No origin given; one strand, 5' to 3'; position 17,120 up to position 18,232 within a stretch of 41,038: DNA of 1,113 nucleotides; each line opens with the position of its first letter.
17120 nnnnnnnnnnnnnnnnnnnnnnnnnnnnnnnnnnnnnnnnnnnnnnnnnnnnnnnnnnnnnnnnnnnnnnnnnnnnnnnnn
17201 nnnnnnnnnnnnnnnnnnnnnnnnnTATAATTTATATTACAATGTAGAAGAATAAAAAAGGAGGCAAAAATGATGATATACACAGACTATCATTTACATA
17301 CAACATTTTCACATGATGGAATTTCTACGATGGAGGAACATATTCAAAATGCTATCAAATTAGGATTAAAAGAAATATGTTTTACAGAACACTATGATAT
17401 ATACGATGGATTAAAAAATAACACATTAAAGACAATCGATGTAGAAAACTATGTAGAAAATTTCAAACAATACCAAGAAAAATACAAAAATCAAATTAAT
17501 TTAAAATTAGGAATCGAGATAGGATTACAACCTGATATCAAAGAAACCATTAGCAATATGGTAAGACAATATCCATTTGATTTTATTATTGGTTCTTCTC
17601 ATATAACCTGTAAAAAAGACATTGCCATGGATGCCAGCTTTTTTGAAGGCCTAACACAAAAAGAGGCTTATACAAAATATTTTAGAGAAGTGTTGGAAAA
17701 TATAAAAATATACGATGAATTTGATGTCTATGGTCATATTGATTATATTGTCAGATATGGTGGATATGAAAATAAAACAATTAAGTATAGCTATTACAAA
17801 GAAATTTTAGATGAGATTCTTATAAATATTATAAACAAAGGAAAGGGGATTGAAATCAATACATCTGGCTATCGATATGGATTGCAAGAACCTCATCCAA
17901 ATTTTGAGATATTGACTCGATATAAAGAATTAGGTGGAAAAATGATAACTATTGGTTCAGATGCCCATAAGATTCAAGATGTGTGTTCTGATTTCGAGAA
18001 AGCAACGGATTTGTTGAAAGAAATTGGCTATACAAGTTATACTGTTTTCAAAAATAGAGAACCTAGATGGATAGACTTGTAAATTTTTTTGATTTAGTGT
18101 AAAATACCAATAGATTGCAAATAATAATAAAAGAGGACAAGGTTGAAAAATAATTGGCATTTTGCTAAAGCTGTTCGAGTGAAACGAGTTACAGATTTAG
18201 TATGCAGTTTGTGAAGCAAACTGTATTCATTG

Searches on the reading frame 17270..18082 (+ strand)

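Call 109: search_protein_families(library=pfam, proteins=[window:17270-18082:+], max_evalue=0.001)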
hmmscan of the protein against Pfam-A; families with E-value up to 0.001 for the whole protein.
window:17270-18082:+ (270 aa): 2 families
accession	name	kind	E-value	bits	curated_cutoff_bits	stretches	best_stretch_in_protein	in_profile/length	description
PF02811.25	PHP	-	7.4e-33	114.6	26.4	1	6-199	1-164/164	PHP domain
PF19567.5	CpsB_CapC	-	0.00052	19.9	27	1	15-96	13-93/234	Capsular polysaccharide synthesis, CpsB/CapC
